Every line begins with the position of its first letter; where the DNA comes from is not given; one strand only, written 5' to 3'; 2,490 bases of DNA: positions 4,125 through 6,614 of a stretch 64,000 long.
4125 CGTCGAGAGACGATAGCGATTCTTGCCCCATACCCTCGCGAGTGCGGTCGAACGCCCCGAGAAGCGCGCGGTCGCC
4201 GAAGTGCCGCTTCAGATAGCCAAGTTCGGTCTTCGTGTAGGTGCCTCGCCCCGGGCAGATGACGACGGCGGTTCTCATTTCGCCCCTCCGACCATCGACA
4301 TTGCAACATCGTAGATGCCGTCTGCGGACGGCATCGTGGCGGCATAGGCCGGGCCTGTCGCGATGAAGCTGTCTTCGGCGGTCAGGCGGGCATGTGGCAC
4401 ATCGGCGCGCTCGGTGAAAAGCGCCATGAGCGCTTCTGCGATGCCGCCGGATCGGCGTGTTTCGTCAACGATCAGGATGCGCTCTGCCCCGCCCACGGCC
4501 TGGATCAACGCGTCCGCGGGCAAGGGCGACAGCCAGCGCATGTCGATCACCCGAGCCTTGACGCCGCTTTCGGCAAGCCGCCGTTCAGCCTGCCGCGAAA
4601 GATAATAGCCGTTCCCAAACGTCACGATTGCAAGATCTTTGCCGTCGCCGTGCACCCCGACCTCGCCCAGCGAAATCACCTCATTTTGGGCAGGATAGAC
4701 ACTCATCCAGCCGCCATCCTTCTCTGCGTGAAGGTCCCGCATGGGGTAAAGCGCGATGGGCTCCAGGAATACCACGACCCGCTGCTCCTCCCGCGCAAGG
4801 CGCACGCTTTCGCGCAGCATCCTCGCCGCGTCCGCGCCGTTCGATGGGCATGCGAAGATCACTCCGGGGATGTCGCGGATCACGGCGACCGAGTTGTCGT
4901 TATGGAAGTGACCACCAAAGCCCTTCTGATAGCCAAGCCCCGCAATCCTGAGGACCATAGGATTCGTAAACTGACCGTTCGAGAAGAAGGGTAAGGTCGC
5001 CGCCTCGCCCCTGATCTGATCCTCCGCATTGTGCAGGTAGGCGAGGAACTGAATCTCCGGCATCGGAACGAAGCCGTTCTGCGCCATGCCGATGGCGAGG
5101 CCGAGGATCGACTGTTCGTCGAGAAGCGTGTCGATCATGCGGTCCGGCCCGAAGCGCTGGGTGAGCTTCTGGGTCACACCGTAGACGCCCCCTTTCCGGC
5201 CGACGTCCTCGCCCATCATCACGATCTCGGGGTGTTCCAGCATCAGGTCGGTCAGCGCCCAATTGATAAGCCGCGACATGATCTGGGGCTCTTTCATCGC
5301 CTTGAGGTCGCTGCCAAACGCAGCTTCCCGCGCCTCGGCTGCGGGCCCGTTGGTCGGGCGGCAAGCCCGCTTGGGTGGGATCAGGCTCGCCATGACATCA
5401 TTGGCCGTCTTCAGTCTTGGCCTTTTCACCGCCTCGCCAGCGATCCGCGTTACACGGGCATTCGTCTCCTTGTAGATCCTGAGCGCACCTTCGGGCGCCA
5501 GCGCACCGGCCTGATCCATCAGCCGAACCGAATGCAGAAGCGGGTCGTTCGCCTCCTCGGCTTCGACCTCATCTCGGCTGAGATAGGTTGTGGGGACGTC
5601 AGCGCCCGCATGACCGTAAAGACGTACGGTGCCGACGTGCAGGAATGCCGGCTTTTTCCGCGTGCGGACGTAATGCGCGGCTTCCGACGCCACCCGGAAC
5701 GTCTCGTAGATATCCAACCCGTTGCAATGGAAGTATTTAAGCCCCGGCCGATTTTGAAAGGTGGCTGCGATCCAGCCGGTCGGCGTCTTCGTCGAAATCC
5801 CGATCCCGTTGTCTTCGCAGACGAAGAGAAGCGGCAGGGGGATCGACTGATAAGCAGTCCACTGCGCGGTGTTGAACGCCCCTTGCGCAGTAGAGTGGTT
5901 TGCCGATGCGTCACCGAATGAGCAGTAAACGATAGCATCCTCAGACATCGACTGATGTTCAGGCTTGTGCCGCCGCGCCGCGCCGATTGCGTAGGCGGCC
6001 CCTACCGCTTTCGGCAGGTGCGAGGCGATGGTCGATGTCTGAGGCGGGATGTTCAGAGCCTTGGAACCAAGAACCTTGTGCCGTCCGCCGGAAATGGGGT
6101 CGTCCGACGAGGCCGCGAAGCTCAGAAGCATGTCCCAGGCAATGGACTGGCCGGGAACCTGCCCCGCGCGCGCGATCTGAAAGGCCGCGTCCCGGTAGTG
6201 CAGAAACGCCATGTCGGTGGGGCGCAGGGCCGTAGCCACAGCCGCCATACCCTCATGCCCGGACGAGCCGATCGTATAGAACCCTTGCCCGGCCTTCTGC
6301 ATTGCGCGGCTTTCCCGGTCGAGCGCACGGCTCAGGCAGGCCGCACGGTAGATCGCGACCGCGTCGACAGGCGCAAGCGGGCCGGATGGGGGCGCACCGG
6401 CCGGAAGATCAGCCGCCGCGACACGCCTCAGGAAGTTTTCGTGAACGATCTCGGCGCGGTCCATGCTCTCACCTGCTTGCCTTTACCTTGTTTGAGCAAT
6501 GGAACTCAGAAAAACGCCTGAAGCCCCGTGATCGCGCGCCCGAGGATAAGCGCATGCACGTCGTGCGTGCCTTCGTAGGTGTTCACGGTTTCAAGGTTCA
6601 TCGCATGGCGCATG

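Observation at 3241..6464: Fused E1 alpha-beta TPP enzyme translationally coupled to a FabD-like acyltransferase: candidate non-canonical 2-oxoadipate to glutaryl-CoA module with no E2 or E3 in sight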

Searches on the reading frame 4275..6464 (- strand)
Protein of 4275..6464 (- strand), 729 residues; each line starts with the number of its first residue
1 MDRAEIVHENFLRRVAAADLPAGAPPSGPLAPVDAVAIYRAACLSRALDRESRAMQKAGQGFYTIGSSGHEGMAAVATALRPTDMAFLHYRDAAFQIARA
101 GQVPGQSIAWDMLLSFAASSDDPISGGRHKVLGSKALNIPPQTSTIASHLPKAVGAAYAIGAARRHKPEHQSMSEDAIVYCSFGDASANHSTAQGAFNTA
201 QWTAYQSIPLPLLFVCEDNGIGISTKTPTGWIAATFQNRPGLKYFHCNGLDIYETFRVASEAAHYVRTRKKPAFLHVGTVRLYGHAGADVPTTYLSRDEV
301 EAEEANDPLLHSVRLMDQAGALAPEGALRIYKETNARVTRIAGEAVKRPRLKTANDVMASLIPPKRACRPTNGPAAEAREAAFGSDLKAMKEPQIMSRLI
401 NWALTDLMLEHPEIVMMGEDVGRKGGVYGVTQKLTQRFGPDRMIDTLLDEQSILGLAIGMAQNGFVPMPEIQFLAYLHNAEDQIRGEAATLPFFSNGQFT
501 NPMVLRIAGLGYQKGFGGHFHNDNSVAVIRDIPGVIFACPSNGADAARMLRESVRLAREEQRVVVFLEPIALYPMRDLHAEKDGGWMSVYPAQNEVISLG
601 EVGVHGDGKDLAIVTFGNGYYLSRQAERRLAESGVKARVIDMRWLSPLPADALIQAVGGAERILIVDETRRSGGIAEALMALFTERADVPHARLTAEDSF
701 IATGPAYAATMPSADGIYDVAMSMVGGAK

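Call 3: search_protein_families(library=pfam, proteins=[window:4275-6464:-])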
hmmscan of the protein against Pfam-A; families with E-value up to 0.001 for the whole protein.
window:4275-6464:- (729 aa): 3 families
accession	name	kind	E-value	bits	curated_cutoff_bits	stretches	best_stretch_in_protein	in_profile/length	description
PF00676.26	E1_dh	-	8.7e-31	107.4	22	1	40-350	2-296/300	Dehydrogenase E1 component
PF02779.29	Transket_pyr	-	1.7e-22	80.4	27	1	398-571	7-170/174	Transketolase, pyrimidine binding domain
PF02780.25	Transketolase_C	-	7.7e-19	68.3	25.9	1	600-717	1-124/124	Transketolase, C-terminal domain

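Call 7: search_protein_families(library=ncbifam, proteins=[window:4275-6464:-], max_evalue=0.01)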
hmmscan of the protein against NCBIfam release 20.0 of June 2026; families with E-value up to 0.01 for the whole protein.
window:4275-6464:- (729 aa): 12 families
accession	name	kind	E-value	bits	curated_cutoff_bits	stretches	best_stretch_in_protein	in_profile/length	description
NF006667.0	PRK09212.1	subfamily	9.1e-41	139.8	321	1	400-703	10-300/327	pyruvate dehydrogenase complex E1 component subunit beta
NF008854.0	PRK11892.1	equivalog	9.4e-39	133.3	454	1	384-698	133-434/464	pyruvate dehydrogenase complex E1 component subunit beta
TIGR03181.1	PDH_E1_alph_x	equivalog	3e-31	108.6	411.35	1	33-353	24-319/341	pyruvate dehydrogenase (acetyl-transferring) E1 component subunit alpha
TIGR03182.1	PDH_E1_alph_y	equivalog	1.4e-23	83.3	393.85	1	36-350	5-303/315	pyruvate dehydrogenase (acetyl-transferring) E1 component subunit alpha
TIGR00204.1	dxs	equivalog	3.1e-19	68.9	465.95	1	397-706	313-593/616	1-deoxy-D-xylulose-5-phosphate synthase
NF004559.0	PRK05899.2-5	equivalog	2.1e-17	62.6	488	2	606-695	500-592/627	transketolase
NF003933.0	PRK05444.2-2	equivalog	1.2e-15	57.1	395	1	241-703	212-580/606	1-deoxy-D-xylulose-5-phosphate synthase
NF008968.0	PRK12315.1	subfamily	1.7e-07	29.9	510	1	397-684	282-538/582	1-deoxy-D-xylulose-5-phosphate synthase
TIGR03710.1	OAFO_sf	subfamily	1.5e-05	23.8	482.75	1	604-670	458-524/561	2-oxoacid:acceptor oxidoreductase subunit alpha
NF007201.0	PRK09622.1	equivalog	0.00033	19.7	590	1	609-676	268-335/405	2-oxoacid:ferredoxin oxidoreductase subunit alpha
NF041170.1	Oxoac_fdxalpha_Archa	equivalog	0.00033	19.1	800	1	594-671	504-583/636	2-oxoacid:ferredoxin oxidoreductase subunit alpha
NF005507.0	PRK07119.1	subfamily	0.002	17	399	0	546-576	257-287/352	3-methyl-2-oxobutanoate dehydrogenase subunit VorB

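Call 10: search_solved_structures(query=window:4275-6464:-, max_evalue=0.001)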
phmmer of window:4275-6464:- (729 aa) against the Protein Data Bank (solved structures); distinct sequences matched with E-value up to 0.001: 43.
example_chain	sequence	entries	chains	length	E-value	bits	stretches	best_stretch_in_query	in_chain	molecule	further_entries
1um9_B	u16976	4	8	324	6.3e-45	157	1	396-688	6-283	2-oxo acid dehydrogenase beta subunit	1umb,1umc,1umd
1ik6_A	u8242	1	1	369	5.8e-43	150.6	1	396-710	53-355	pyruvate dehydrogenase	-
3duf_B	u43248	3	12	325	2e-40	142.2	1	399-722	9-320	Pyruvate dehydrogenase E1 component subunit beta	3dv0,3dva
1w85_B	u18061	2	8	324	2.1e-40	142.1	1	400-722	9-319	PYRUVATE DEHYDROGENASE E1 COMPONENT, BETA SUBUNIT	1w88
2bp7_B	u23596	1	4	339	7.7e-38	133.6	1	404-687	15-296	2-OXOISOVALERATE DEHYDROGENASE BETA SUBUNIT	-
1qs0_B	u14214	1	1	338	7.8e-38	133.6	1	404-687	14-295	2-OXOISOVALERATE DEHYDROGENASE BETA-SUBUNIT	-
1dtw_B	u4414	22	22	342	3.4e-25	91.8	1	399-685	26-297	BRANCHED-CHAIN ALPHA-KETO ACID DEHYDROGENASE BETA SUBUNIT | 2-OXOISOVALERATE DEHYDROGENASE BETA SUBUNIT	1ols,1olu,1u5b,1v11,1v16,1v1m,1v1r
2j9f_B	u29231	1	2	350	3.6e-25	91.7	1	399-685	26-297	2-OXOISOVALERATE DEHYDROGENASE BETA SUBUNIT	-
1olx_B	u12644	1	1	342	8.1e-24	87.3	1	399-685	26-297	2-OXOISOVALERATE DEHYDROGENASE BETA SUBUNIT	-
1um9_A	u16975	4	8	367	1.2e-18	70.2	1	38-345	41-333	2-oxo acid dehydrogenase alpha subunit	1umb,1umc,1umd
1dtw_A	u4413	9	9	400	1.6e-17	66.5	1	25-314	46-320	BRANCHED-CHAIN ALPHA-KETO ACID DEHYDROGENASE ALPHA SUBUNIT | 2-OXOISOVALERATE DEHYDROGENASE ALPHA SUBUNIT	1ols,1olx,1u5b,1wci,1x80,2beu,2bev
2bff_A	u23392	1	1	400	2.8e-17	65.6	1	25-314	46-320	2-OXOISOVALERATE DEHYDROGENASE ALPHA SUBUNIT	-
1x7x_A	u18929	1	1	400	3e-17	65.6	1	25-314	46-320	2-oxoisovalerate dehydrogenase alpha subunit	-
1x7w_A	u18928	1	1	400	3e-17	65.6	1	25-314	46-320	2-oxoisovalerate dehydrogenase alpha subunit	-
1x7y_A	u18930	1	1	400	4e-17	65.1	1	25-314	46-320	2-oxoisovalerate dehydrogenase alpha subunit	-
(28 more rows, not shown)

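Call 36: search_dna_similar(query=window:4275-6464:-, collection=plasmids, mode=protein, max_evalue=1e-30, rows=best, max_rows=40)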
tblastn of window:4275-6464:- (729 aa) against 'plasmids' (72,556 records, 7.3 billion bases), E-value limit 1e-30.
Records with a match: 418; places in all: 453; records where one place covers at least 80% of the query: 52.
Best place of each record, by identity: 80-90% 1; 60-80% 1; <60% 416.
By first word of the organism name: Rhizobium 142; Sinorhizobium 84; Leisingera 17; Paracoccus 17; Clostridioides 12; Azospirillum 11; Streptomyces 10; Shinella 9; Mycetohabitans 8; Phaeobacter 8; and 52 more.
By predicted mobility (MOB-suite, as given by PLSDB): non-mobilizable 287; mobilizable 72; conjugative 59.
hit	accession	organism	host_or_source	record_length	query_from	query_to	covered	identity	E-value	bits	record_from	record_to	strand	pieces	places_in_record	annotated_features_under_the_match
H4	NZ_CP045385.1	Ruegeria sp. THAF33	pure culture,Surface of a polyethylene ...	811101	1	725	99%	80.0%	0e+0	1158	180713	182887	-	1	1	thiamine pyrophosphate-dependent enzyme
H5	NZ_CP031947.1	Ruegeria sp. AD91A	-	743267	1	729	100%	78.9%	0e+0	1149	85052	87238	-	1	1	alpha-ketoacid dehydrogenase subunit alpha/beta | ACP S-malonyltransferase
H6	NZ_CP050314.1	Shewanella aestuarii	Perinereis linea,Single cell,intestinal ...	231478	34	725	95%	57.9%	0e+0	796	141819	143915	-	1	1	thiamine pyrophosphate-dependent enzyme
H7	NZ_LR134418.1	Legionella adelaidensis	environmental,Cooling tower water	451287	1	729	100%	49.5%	0e+0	706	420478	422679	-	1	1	thiamine pyrophosphate-dependent enzyme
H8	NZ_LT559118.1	Nonomuraea gerenzanensis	-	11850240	45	726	94%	48.5%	0e+0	604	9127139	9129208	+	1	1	none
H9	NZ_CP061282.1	Streptomyces xanthii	whole organism,leaf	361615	44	725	94%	29.7%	6e-42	172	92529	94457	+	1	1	alpha-ketoacid dehydrogenase subunit alpha/beta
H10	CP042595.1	Streptomyces albogriseolus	single cell,soil from Chengdu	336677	44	725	94%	29.5%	2e-38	162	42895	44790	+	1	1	record has no annotation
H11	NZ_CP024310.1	Sinorhizobium fredii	Phaseolus vulgaris,cell culture,plant ...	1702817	33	698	91%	29.8%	2e-46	186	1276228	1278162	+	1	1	record has no annotation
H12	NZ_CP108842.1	Streptomyces chartreusis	-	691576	51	725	93%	29.4%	1e-46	187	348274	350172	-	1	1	thiamine pyrophosphate-dependent enzyme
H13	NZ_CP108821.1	Streptomyces chartreusis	-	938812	51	725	93%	29.4%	1e-46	187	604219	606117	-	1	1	thiamine pyrophosphate-dependent enzyme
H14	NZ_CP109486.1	Streptomyces sp. NBC_01445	-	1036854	44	725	94%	29.0%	4e-42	173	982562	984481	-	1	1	record has no annotation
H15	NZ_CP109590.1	Streptomyces sp. NBC_01361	-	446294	44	725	94%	28.7%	7e-42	172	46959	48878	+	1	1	thiamine pyrophosphate-dependent enzyme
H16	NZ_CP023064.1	Sinorhizobium sp. CCBAU 05631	G.max,nodule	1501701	33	698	91%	29.4%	7e-45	181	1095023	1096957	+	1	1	record has no annotation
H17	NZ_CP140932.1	Sinorhizobium medicae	Medicago lupulina,whole organism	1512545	33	698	91%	29.3%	1e-44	181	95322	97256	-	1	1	none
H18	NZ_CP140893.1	Sinorhizobium medicae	Medicago lupulina,whole organism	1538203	33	698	91%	29.3%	1e-44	181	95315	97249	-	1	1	none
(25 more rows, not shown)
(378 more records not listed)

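Call 38: get_annotated_region(hit=H7, flank=8000)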
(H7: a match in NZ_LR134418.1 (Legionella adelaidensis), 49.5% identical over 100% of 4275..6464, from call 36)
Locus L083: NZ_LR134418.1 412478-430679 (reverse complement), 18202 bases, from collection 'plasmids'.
description: Legionella adelaidensis strain NCTC12735 plasmid 9, complete sequence
organism: Legionella adelaidensis (NCBI taxid 45056)
taxonomy: Bacteria; Pseudomonadota; Gammaproteobacteria; Legionellales; Legionellaceae; Legionella; Legionella adelaidensis
host: -; source: environmental,Cooling tower water; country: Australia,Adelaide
typing (MOB-suite, as given by PLSDB): non-mobilizable
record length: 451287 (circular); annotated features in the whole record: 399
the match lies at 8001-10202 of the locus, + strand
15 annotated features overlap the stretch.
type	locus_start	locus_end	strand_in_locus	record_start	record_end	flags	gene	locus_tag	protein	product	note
CDS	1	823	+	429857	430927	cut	dprA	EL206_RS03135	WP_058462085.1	DNA-processing protein DprA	GO:0009294 - DNA-mediated transformation [Evidence IEA]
CDS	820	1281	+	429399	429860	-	-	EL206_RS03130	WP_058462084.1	DUF494 family protein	-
CDS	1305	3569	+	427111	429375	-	topA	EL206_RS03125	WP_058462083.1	type I DNA topoisomerase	GO:0006260 - DNA replication [Evidence IEA]; GO:0006265 - DNA topological change [Evidence IEA]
CDS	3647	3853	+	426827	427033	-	-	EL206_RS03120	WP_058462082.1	cold-shock protein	-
CDS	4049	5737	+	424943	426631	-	-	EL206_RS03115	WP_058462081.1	bifunctional diguanylate cyclase/phosphodiesterase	-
CDS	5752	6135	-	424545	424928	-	panD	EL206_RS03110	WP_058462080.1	aspartate 1-decarboxylase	GO:0015940 - pantothenate biosynthetic process [Evidence IEA]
CDS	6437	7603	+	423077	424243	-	-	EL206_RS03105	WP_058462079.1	cation:proton antiporter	GO:0006812 - monoatomic cation transport [Evidence IEA]; GO:1902600 - proton transmembrane transport [Evidence IEA]; ...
CDS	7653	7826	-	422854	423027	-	-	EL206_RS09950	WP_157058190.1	hypothetical protein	-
CDS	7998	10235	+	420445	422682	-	-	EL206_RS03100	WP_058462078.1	thiamine pyrophosphate-dependent enzyme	-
CDS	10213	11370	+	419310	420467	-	-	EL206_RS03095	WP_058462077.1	acyl-CoA dehydrogenase family protein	-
CDS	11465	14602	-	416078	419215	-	-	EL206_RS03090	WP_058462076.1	hypothetical protein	-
CDS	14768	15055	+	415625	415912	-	-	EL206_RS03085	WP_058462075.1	hypothetical protein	-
CDS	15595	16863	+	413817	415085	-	-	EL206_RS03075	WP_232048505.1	TolC family protein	GO:0055085 - transmembrane transport [Evidence IEA]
CDS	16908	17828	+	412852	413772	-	-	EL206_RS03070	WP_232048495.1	efflux RND transporter periplasmic adaptor subunit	GO:0006810 - transport [Evidence IEA]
CDS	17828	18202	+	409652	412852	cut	-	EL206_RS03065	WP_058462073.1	efflux RND transporter permease subunit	GO:0055085 - transmembrane transport [Evidence IEA]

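Call 39: get_annotated_region(hit=H8, flank=8000)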
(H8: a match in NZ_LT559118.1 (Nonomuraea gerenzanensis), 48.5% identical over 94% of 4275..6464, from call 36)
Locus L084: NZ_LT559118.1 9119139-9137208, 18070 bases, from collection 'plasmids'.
description: Nonomuraea gerenzanensis isolate nono1 plasmid I, complete sequence
organism: Nonomuraea gerenzanensis (NCBI taxid 93944)
taxonomy: Bacteria; Actinomycetota; Actinomycetes; Streptosporangiales; Streptosporangiaceae; Nonomuraea; Nonomuraea gerenzanensis
host: -; source: -; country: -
typing (MOB-suite, as given by PLSDB): non-mobilizable
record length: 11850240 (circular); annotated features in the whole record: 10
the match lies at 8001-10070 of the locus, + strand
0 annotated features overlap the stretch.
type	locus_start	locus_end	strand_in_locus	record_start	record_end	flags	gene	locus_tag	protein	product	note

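Call 52: search_protein_families(library=pfam, proteins=[L084:6321-7688:-, L084:10062-11642:-, L084:10407-11705:+, L084:12413-14602:-, L084:13010-14128:+, L084:3819-5984:+, L084:4150-5127:+, L084:14889-16376:-], max_evalue=0.00001)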
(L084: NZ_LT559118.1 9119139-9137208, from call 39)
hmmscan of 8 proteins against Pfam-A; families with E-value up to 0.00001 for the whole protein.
L084:6321-7688:- (455 aa): 0 families

L084:10062-11642:- (526 aa): 3 families
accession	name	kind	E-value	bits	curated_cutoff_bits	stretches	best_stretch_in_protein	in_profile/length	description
PF00069.31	Pkinase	-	2.5e-44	152.1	31.7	1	10-216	1-204/263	Protein kinase domain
PF07714.23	PK_Tyr_Ser-Thr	-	5.3e-27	95.2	23.1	1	14-254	5-246/258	Protein tyrosine and serine/threonine kinase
PF01636.29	APH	-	1.2e-06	28.9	23.2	0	47-128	31-110/239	Phosphotransferase enzyme family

L084:10407-11705:+ (432 aa): 0 families

L084:12413-14602:- (729 aa): 0 families

L084:13010-14128:+ (372 aa): 1 family
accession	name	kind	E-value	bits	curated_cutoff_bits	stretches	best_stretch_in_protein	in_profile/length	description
PF01544.23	CorA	-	2.3e-57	195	27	1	67-368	3-292/292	CorA-like Mg2+ transporter protein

L084:3819-5984:+ (721 aa): 3 families
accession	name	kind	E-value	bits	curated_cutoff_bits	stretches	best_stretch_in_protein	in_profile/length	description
PF01061.29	ABC2_membrane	-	3.9e-34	118.5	26.9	1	458-669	2-211/211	ABC-2 type transporter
PF12698.13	ABC2_membrane_3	-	6.1e-18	65.5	31.6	1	507-714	159-346/347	ABC-2 family transporter protein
PF12679.13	ABC2_membrane_2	-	1e-09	38.5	27.2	1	516-720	74-281/283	ABC-2 family transporter protein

L084:4150-5127:+ (325 aa): 3 families
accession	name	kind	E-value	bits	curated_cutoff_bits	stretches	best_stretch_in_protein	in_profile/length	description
PF00005.33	ABC_tran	-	1.1e-33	117.1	25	1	23-165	2-136/137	ABC transporter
PF13732.12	DrrA1-3_C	-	3.6e-09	37.6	27.4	1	221-302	3-81/81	ATP-binding protein DrrA1-3-like, C-terminal domain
PF13304.12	AAA_21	-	6.4e-08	33.4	27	0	139-196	239-298/304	AAA domain, putative AbiEii toxin, Type IV TA system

L084:14889-16376:- (495 aa): 2 families
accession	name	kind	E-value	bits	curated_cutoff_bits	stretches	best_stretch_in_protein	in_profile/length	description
PF07940.18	Hepar_II_III_C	-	1.3e-13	51.5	24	1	306-474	37-221/237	Heparinase II/III-like, C-terminal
PF16889.11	Hepar_II_III_N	-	4.1e-07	30.1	22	1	39-258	77-312/340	Heparinase II/III N-terminus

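Call 80: find_homologous_proteins(query=window:4275-6464:-)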
Query window:4275-6464:- (729 aa): 8000 proteins with E <= 0.001 among 8000 candidates; the best 120 are listed.
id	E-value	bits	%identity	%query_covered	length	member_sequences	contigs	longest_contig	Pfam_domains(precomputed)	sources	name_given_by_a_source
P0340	0.0e+0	1644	100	100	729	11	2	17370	PF00676.26,PF02780.26,PF02779.30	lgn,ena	-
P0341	0.0e+0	1640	99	100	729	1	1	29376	PF00676.26,PF02780.26,PF02779.30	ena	-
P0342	0.0e+0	1640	99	100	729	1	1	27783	PF00676.26,PF02780.26,PF02779.30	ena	-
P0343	0.0e+0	1634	99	100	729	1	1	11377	PF00676.26,PF02780.26,PF02779.30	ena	-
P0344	0.0e+0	1632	99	100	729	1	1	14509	PF00676.26,PF02780.26,PF02779.30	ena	-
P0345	0.0e+0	1492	89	100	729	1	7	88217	PF00676.26,PF02780.26,PF02779.30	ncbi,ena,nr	ncbi:MAG: MFS transporter [Rhodobacteraceae bacterium]|nr:MFS transporter [Paracoccaceae bacterium]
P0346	0.0e+0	1483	89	100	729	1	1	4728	PF00676.26,PF17147.10,PF02780.26,PF02779.30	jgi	jgi:2-oxoisovalerate dehydrogenase E1 component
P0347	0.0e+0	1483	89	100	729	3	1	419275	PF00676.26,PF02780.26,PF02779.30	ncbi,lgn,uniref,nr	ncbi:thiamine pyrophosphate-dependent enzyme [Defluviimonas sp. WL0050]|uniref:2-oxoglutarate dehydr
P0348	0.0e+0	1480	89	100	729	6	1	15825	PF00676.26,PF02780.26,PF02779.30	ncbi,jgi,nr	ncbi:MAG: thiamine pyrophosphate-dependent enzyme [Paracoccaceae bacterium]|nr:thiamine pyrophosphat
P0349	0.0e+0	1478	88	100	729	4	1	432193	PF00676.26,PF02780.26,PF02779.30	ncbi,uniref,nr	ncbi:thiamine pyrophosphate-dependent enzyme [Defluviimonas sp. D31]|uniref:thiamine pyrophosphate-d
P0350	0.0e+0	1477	89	100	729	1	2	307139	PF00676.26,PF02780.26,PF02779.30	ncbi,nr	ncbi:MAG: MFS transporter [Rhodobacteraceae bacterium]|nr:MFS transporter [Paracoccaceae bacterium]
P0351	0.0e+0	1476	88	99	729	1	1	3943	PF00676.26,PF17147.10,PF02780.26,PF02779.30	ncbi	-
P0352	0.0e+0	1471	88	100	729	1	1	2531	PF00676.26,PF02780.26,PF02779.30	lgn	-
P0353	0.0e+0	1471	88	100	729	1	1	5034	PF00676.26,PF02780.26,PF02779.30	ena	-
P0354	0.0e+0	1471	88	100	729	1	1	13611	PF00676.26,PF02780.26,PF02779.30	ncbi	-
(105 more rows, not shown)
